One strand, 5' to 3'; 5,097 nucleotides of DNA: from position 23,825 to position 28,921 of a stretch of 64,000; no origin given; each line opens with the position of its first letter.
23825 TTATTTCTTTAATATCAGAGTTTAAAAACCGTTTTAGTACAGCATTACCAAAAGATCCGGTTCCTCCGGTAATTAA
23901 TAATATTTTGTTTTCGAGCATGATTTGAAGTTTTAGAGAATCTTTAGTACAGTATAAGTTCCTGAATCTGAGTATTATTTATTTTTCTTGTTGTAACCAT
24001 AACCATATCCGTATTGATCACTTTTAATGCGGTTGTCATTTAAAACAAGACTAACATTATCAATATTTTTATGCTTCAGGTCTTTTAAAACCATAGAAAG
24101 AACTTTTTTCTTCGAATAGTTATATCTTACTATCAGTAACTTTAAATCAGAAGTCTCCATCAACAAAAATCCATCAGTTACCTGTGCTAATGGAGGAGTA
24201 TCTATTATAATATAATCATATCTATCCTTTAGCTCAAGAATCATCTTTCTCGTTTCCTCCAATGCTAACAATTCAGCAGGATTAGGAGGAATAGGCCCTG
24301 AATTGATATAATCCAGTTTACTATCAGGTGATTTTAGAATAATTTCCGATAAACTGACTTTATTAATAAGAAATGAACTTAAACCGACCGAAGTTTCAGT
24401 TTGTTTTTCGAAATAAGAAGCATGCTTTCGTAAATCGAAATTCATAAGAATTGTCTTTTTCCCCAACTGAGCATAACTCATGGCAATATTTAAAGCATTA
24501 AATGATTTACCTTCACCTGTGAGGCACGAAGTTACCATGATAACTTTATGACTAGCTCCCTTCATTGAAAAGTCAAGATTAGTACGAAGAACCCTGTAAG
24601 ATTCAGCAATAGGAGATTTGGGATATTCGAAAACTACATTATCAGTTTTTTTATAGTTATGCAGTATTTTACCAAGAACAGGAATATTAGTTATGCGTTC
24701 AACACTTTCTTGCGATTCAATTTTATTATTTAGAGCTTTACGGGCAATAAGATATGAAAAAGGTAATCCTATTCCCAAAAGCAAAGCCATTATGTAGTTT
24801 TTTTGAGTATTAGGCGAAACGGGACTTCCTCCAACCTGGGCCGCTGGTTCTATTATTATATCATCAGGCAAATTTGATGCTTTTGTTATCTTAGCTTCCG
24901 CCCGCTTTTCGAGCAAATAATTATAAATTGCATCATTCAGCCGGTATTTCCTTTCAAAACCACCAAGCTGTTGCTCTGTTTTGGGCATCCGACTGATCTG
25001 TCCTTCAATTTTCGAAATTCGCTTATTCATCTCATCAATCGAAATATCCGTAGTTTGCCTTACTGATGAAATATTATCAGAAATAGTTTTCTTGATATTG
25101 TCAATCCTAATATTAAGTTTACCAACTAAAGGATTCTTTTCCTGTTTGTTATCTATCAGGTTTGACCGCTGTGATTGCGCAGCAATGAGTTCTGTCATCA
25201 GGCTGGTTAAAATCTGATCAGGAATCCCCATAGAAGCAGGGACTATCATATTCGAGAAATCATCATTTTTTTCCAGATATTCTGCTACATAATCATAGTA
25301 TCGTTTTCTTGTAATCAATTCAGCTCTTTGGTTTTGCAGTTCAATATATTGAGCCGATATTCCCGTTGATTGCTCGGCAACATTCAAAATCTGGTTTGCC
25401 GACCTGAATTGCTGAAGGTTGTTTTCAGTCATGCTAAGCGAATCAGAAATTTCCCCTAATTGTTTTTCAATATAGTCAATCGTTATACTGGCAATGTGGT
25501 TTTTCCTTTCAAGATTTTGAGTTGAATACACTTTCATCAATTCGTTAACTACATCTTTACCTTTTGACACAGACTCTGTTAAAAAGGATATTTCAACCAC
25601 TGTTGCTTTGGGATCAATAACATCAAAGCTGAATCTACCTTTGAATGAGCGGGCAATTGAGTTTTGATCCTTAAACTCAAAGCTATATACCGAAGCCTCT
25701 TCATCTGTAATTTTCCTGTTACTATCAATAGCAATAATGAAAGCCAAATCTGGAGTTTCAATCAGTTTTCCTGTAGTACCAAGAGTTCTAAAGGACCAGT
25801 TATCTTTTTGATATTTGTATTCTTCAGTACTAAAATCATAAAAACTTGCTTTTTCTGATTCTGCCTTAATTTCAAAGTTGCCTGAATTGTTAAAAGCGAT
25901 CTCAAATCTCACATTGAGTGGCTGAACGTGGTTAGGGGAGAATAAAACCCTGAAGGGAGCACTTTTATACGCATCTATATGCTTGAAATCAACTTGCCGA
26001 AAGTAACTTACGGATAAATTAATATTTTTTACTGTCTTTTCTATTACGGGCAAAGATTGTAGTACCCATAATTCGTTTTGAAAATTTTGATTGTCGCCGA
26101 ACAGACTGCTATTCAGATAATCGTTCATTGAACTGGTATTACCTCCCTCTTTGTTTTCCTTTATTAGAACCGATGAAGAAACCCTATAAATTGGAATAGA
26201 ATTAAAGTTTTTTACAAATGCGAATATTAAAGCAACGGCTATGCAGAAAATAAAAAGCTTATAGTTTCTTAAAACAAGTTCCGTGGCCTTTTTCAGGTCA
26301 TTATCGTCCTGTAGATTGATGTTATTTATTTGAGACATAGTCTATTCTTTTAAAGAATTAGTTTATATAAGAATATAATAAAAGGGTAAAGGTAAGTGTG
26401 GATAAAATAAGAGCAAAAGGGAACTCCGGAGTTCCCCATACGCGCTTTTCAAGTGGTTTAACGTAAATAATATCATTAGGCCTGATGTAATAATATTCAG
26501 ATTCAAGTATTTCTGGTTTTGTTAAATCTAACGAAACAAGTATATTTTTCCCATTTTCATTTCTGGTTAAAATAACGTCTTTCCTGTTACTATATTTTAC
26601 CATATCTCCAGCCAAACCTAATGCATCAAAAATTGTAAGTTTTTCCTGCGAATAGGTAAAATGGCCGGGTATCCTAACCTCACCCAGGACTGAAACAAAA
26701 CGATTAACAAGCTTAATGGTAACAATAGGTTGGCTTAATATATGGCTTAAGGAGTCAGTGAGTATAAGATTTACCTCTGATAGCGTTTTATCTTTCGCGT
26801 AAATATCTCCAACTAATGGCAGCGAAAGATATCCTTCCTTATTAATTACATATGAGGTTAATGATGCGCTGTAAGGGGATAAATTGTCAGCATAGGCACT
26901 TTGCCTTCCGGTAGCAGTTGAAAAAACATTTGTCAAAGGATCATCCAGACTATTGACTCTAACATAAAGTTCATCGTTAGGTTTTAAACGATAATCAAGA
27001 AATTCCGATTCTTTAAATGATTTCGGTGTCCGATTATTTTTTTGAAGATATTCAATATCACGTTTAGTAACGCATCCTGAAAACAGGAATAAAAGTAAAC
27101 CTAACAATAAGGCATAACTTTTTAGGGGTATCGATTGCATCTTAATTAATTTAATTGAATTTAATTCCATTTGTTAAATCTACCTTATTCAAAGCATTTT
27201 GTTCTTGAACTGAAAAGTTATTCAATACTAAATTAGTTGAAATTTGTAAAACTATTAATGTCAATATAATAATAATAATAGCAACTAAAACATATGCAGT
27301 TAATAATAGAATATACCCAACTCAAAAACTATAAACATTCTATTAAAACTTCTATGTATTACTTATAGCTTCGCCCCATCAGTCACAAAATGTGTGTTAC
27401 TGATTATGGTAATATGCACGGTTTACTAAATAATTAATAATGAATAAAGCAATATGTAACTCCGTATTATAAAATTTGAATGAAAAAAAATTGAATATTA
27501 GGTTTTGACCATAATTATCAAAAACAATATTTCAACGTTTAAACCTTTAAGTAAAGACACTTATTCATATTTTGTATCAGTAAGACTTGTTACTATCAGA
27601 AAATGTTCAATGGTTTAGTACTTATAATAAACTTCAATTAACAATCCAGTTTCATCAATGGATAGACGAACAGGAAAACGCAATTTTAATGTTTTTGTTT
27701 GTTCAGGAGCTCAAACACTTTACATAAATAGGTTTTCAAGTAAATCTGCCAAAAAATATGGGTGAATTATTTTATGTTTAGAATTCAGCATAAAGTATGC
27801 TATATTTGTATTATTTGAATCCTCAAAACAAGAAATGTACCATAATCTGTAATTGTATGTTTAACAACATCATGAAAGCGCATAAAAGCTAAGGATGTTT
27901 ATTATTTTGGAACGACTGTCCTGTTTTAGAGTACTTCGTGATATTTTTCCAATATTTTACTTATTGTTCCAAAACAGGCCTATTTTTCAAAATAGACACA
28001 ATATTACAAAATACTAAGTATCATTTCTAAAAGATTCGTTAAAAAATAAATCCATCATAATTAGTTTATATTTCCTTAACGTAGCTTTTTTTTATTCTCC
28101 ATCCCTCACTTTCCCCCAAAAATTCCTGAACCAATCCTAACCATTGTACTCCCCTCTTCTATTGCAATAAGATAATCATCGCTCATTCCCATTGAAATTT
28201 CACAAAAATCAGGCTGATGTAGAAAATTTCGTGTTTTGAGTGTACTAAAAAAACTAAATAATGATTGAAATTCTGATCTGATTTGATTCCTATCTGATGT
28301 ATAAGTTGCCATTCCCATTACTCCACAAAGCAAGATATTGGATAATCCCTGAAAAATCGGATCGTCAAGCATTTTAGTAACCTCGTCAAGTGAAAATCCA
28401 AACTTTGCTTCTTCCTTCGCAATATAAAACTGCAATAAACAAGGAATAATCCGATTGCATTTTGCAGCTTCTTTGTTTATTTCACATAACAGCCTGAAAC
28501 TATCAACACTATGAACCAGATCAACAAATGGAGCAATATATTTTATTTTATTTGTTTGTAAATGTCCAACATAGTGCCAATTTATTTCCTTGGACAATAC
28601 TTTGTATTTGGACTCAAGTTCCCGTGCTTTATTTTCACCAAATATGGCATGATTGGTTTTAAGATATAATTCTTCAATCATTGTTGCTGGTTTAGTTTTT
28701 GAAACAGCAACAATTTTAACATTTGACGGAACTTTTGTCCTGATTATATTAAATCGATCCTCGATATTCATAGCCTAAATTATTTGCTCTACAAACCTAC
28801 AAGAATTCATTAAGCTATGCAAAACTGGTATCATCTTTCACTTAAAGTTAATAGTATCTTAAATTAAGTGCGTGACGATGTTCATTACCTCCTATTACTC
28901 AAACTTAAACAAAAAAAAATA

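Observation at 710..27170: A 21-gene, single-strand glycan locus combining parts of different export routes, with no flippase or initiating transferase in view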

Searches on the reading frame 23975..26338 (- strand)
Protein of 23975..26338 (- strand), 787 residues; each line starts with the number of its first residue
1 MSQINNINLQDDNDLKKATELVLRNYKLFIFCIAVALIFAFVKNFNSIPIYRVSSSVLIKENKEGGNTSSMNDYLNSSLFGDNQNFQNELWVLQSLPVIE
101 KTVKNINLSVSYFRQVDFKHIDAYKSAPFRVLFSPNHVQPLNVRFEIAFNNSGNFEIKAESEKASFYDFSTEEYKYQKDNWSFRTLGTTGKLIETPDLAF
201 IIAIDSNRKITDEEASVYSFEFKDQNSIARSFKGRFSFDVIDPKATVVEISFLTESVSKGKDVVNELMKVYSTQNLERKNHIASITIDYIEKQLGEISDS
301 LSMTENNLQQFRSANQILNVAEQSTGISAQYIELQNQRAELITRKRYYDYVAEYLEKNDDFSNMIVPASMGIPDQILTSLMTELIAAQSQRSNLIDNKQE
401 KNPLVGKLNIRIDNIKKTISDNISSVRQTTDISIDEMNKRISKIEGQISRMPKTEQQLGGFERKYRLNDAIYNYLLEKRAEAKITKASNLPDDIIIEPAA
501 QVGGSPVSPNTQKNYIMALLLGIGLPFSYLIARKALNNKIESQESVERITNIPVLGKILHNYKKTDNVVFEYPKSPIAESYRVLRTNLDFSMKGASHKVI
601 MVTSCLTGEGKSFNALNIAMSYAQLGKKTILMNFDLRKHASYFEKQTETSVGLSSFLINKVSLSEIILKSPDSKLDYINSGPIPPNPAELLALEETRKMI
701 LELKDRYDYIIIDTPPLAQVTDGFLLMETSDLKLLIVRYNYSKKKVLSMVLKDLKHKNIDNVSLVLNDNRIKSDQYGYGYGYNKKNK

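Call 4: search_protein_families(library=pfam, proteins=[window:23975-26338:-], max_evalue=0.01)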
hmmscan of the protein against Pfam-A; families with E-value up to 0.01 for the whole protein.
window:23975-26338:- (787 aa): 6 families
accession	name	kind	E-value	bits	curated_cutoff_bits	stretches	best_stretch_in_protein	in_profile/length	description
PF13614.12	AAA_31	-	3e-11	44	27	1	598-743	2-153/177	AAA domain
PF13807.11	GNVR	-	2.1e-06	28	27.7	1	453-535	1-82/82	G-rich domain on putative tyrosine kinase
PF02706.20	Wzz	-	5e-05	24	25.5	1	14-105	4-90/91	Chain length determinant protein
PF10609.15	ParA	-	0.00021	21.2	27.1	0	597-638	3-44/246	NUBPL iron-transfer P-loop NTPase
PF01656.29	CbiA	-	0.0053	17.2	25.4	1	600-768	1-82/125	CobQ/CobB/MinD/ParA nucleotide binding domain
PF09140.17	MipZ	-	0.0082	15.9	20.7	0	599-715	2-108/262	ATPase MipZ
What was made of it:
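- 23975..26338 (-): wzc: PCP-2a polysaccharide co-polymerase with a BY-kinase domain, 787 aa. Wzz, GNVR and AAA_31 (call 4).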

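Call 9: search_protein_families(library=ncbifam, proteins=[window:23975-26338:-], max_evalue=0.01)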
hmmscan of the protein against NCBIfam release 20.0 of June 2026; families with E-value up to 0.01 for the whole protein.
window:23975-26338:- (787 aa): 14 families
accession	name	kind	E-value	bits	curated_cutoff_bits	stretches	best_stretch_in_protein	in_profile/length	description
NF008568.0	PRK11519.1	equivalog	5.8e-59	200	1068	2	439-783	353-714/720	tyrosine-protein kinase Wzc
NF007350.0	PRK09841.1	equivalog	3.9e-54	183.9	1248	2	442-784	356-717/726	tyrosine-protein kinase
TIGR01007.1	eps_fam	subfamily_domain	1e-47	162.4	108.05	1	579-781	1-202/204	polysaccharide biosynthesis tyrosine autokinase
TIGR01005.1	eps_transp_fam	subfamily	1.1e-38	133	411.7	2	568-784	517-734/754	exopolysaccharide transport protein family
TIGR03018.1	pepcterm_TyrKin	hypoth_equivalog_domain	5.3e-33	114.1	230.65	1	570-767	4-207/207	XrtA-associated tyrosine autokinase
TIGR03029.1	EpsG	equivalog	1.3e-24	86.8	313.8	1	572-767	78-273/274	chain length determinant protein tyrosine kinase EpsG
TIGR03007.1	pepcterm_ChnLen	equivalog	2.8e-22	78.6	278.85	2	382-560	289-462/498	XrtA system polysaccharide chain length determinant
TIGR03017.1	EpsF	equivalog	7.4e-09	34.8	422.75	1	245-558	131-443/444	chain length determinant protein EpsF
TIGR01968.1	minD_bact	equivalog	1.1e-08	34.8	212.9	1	598-768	2-172/261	septum site-determining protein MinD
TIGR01010.1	BexC_CtrB_KpsE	subfamily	1.1e-08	34.6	437.5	2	354-437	196-276/362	polysaccharide export inner-membrane protein, BexC/CtrB/KpsE family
TIGR01006.1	polys_exp_MPA1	subfamily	1.5e-07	31.1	296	1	482-558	146-221/226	CspC family polysaccharide chain length determinant protein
TIGR01969.1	minD_arch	subfamily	1.6e-05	24.2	201.75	1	599-736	2-137/251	cell division ATPase MinD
NF041546.1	ParA_partition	equivalog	0.00037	20.1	180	0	693-736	63-105/203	ParA family partition ATPase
NF008079.0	PRK10818.1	equivalog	0.00088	18.7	508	1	598-678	3-85/270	septum site-determining protein MinD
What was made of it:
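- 23975..26338 (-): TIGR01007 scores 162 bits against a cut-off of 108 (call 9).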

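Call 49: find_related_loci(query=window:23975-26338:-, collection=metagenome_contigs, flank=10000)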
Query window:23975-26338:- (787 aa) in metagenome_contigs; peptide patterns used: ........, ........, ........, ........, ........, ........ (x = any residue, [..] = any of these).
93 stretches matched a pattern; 12 encode a relative of the query (tblastn E <= 1e-3); 12 distinct loci.
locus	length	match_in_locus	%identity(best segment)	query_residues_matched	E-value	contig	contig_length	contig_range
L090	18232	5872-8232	91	1-787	0e+0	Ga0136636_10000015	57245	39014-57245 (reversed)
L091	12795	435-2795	84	1-787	0e+0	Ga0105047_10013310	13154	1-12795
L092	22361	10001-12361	83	1-787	0e+0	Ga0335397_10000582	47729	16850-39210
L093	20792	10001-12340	78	1-779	0e+0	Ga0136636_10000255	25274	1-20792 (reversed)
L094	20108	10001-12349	76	1-782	0e+0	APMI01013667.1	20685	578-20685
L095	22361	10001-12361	74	1-787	0e+0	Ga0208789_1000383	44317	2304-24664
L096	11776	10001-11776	98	1-592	0e+0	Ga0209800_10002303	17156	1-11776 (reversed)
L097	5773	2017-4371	65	1-786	0e+0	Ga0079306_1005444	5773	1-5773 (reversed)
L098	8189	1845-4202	65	1-785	0e+0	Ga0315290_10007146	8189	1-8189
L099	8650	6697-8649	65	1-650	0e+0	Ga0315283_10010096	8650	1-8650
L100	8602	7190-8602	70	1-473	0e+0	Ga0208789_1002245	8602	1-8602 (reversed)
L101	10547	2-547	99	606-787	4e-111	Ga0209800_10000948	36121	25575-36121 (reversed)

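Call 51: search_protein_families(library=pfam, proteins=[L095:17698-19191:+, L095:20134-21315:+, L098:4275-5645:+, L097:4513-5376:+], max_evalue=0.01)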
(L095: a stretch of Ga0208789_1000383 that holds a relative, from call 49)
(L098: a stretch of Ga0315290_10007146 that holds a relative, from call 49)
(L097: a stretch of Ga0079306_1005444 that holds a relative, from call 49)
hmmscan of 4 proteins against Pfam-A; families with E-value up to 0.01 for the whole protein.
L095:17698-19191:+ (497 aa): 2 families
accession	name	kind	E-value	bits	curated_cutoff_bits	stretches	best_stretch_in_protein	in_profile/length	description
PF13440.11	Polysacc_synt_3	-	4.1e-16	59.5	23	1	37-338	3-289/293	Polysaccharide biosynthesis protein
PF01943.22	Polysacc_synt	-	3.5e-14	53.3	28.2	1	15-290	5-271/274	Polysaccharide biosynthesis protein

L095:20134-21315:+ (393 aa): 0 families

L098:4275-5645:+ (456 aa): 2 families
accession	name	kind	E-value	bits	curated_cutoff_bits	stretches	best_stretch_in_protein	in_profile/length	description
PF01943.22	Polysacc_synt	-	2.8e-13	50.4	28.2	1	27-305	2-263/274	Polysaccharide biosynthesis protein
PF01554.23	MatE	-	4.3e-08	33.5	24.9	2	260-411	6-159/161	MatE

L097:4513-5376:+ (287 aa): 1 family
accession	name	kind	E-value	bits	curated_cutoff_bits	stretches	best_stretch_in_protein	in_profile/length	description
PF01061.29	ABC2_membrane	-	9.6e-20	71.5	26.9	1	40-245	2-209/211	ABC-2 type transporter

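Call 71: list_cluster_members(proteins=[P0001, window:23975-26338:-, P0020])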
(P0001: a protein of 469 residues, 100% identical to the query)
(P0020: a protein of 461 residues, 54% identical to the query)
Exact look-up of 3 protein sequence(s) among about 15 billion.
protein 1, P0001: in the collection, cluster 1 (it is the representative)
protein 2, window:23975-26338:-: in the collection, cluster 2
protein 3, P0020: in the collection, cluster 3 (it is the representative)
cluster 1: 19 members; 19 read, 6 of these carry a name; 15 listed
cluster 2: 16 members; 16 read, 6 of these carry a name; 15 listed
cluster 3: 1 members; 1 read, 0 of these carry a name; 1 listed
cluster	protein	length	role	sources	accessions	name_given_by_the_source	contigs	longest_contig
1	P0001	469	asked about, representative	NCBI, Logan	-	-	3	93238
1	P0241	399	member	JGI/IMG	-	hypothetical protein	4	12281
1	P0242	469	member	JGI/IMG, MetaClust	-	\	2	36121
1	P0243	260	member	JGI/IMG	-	hypothetical protein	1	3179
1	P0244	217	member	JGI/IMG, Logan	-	hypothetical protein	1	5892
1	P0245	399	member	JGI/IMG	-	hypothetical protein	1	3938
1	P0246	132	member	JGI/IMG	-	hypothetical protein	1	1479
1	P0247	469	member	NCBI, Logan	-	-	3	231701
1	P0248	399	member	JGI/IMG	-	-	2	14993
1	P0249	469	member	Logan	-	-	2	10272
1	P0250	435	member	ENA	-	-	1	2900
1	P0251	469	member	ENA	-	-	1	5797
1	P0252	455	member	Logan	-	-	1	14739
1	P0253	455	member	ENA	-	-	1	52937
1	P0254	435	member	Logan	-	-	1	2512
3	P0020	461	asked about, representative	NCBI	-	-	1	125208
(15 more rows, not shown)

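Call 74: search_protein_families(library=pfam, proteins=[L095:12516-12911:+, L095:12908-13327:+, L095:13324-13797:+, L095:13940-14896:+, L095:14897-15562:+, L095:15738-16469:+, L095:16509-17621:+, L095:19212-20147:+, L095:20134-21315:+], max_evalue=0.01)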
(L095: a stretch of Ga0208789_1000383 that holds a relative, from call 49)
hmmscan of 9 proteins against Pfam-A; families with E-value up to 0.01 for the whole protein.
L095:12516-12911:+ (131 aa): 1 family
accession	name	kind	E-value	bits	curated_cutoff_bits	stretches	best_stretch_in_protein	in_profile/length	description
PF05523.17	FdtA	-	2.2e-49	167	23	1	1-130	1-130/131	WxcM-like, C-terminal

L095:12908-13327:+ (139 aa): 1 family
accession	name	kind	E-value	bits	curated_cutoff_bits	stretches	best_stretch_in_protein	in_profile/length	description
PF05523.17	FdtA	-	2.9e-52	176.4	23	1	9-137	2-130/131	WxcM-like, C-terminal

L095:13324-13797:+ (157 aa): 6 families
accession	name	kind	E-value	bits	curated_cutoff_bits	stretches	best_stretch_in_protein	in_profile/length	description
PF00132.30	Hexapep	-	4.8e-28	96.1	27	3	97-131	2-36/36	Bacterial transferase hexapeptide (six repeats)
PF14602.12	Hexapep_2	-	4.3e-13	49.2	27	2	97-131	2-34/34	Hexapeptide repeat of succinyl-transferase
PF25084.1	LbH_EIF2B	-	3.2e-10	40.4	54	1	14-73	13-99/105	EIF2B subunit epsilon LbH domain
PF24894.1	Hexapep_GlmU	-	0.00057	20.4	23.3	0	21-55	50-83/104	GlmU-like, C-terminal hexapeptide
PF25247.1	LbH_GLGC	-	0.00076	19.9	27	0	28-58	73-102/135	GLGC left-handed parallel beta-helix domain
PF25087.1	GMPPB_C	-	0.0015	18.6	39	0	22-63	4-45/110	GMPPB C-terminal domain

L095:13940-14896:+ (318 aa): 3 families
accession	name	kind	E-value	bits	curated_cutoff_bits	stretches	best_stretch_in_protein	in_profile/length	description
PF02655.19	ATP-grasp_3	-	1.8e-12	48.1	23.2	1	118-269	1-159/160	ATP-grasp domain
PF15632.11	ATPgrasp_Ter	-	2.2e-05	24.7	29.1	1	182-283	6-102/131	ATP-grasp in the biosynthetic pathway with Ter operon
PF21360.3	PylC-like_N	-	0.0001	22.8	27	1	7-91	1-80/96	PylC-like, N-terminal domain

L095:14897-15562:+ (221 aa): 4 families
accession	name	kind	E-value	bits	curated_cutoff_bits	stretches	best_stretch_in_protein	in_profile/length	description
PF13419.12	HAD_2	-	3.2e-10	40.8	23.8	1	5-177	1-177/178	Haloacid dehalogenase-like hydrolase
PF00702.32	Hydrolase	-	4.5e-10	40.7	26.4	1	4-170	3-189/191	haloacid dehalogenase-like hydrolase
PF12710.13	HAD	-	0.0013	19.7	27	1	5-168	1-188/189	haloacid dehalogenase-like hydrolase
PF20289.3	MComp1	-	0.002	18.4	27.3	1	141-204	16-70/99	ABC-three component (ABC-3C) system Middle Component 1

L095:15738-16469:+ (243 aa): 7 families
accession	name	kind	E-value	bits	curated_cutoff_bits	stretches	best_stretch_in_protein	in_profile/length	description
PF00132.30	Hexapep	-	7.1e-38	127.2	27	6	185-220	1-36/36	Bacterial transferase hexapeptide (six repeats)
PF25084.1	LbH_EIF2B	-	9.2e-18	64.6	54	3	71-165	12-103/105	EIF2B subunit epsilon LbH domain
PF14602.12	Hexapep_2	-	1.7e-10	40.8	27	1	187-220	3-34/34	Hexapeptide repeat of succinyl-transferase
PF25087.1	GMPPB_C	-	1.7e-08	34.6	39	1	80-159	16-99/110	GMPPB C-terminal domain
PF24894.1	Hexapep_GlmU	-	6e-05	23.5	23.3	0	7-66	31-88/104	GlmU-like, C-terminal hexapeptide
PF25247.1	LbH_GLGC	-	6.5e-05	23.3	27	0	134-221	15-108/135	GLGC left-handed parallel beta-helix domain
PF21711.3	DCTN5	-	0.00065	19.8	40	0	88-143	86-140/182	Dynactin subunit 5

L095:16509-17621:+ (370 aa): 3 families
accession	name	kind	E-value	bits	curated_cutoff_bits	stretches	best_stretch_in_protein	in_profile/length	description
PF01041.23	DegT_DnrJ_EryC1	-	3.2e-100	336.3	19.8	1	19-367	8-359/360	DegT/DnrJ/EryC1/StrS aminotransferase family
PF00155.27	Aminotran_1_2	-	9.1e-05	22.2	19.7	1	39-171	46-196/361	Aminotransferase class I and II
PF00266.25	Aminotran_5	-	0.0089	15.5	21.5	0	46-164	54-179/371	Aminotransferase class-V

L095:19212-20147:+ (311 aa): 3 families
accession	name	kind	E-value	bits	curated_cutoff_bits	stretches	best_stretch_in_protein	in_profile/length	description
PF00535.33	Glycos_transf_2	-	7.8e-28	97.9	23.3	1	10-177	1-166/168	Glycosyl transferase family 2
PF13641.12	Glyco_tranf_2_3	-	1.3e-10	42.2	27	1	9-206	3-204/230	Glycosyltransferase like family 2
PF10111.15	Glyco_tranf_2_2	-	1.9e-09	37.8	27.3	1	10-221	1-223/276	Glycosyltransferase like family 2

L095:20134-21315:+ (393 aa): 0 families

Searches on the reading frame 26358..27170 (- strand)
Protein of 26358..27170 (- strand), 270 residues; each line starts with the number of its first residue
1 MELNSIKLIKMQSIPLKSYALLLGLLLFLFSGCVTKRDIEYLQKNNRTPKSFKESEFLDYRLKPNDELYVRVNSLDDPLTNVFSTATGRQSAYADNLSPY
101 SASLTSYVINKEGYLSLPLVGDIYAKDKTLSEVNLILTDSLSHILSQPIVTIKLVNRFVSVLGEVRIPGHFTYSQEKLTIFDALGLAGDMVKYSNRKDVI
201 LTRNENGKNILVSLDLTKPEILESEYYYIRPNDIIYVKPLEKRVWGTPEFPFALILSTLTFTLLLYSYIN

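Call 4: search_protein_families(library=pfam, proteins=[window:26358-27170:-], max_evalue=0.01)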
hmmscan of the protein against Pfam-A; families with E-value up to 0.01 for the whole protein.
window:26358-27170:- (270 aa): 3 families
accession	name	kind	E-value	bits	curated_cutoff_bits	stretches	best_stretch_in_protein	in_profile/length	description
PF02563.21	Poly_export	-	1.8e-14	54.1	28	1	59-154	6-76/77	Polysaccharide biosynthesis/export protein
PF22461.2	SLBB_2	-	2.3e-06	28.1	27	1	159-237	3-79/79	SLBB domain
PF10531.15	SLBB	-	0.00071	19.8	27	1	159-210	2-52/55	SLBB domain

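Call 9: search_protein_families(library=ncbifam, proteins=[window:26358-27170:-], max_evalue=0.01)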
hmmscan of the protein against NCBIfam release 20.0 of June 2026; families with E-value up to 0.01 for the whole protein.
window:26358-27170:- (270 aa): 4 families
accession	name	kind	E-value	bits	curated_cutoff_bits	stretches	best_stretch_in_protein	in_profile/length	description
TIGR03027.2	pepcterm_export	equivalog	3.8e-15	56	180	1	108-238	26-165/169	XrtA/PEP-CTERM system exopolysaccharide export protein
NF011658.0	PRK15078.1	subfamily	2.7e-12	46.1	333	1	101-237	112-249/380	polysaccharide export protein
TIGR03028.1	EpsE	equivalog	1.3e-10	41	262.65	1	109-218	26-138/239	polysaccharide export protein EpsE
NF041843.1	EpsY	equivalog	3.2e-08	33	320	1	108-209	76-179/211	exopolysaccharide export protein EpsY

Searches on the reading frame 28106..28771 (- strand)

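Call 6: search_protein_families(library=pfam, proteins=[window:28106-28771:-], max_evalue=0.001)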
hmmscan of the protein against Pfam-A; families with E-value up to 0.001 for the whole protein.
window:28106-28771:- (221 aa): 1 family
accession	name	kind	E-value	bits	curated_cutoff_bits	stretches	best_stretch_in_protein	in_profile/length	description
PF01168.26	Ala_racemase_N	-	2e-14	54.3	24.1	1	2-220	5-218/220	Alanine racemase, N-terminal domain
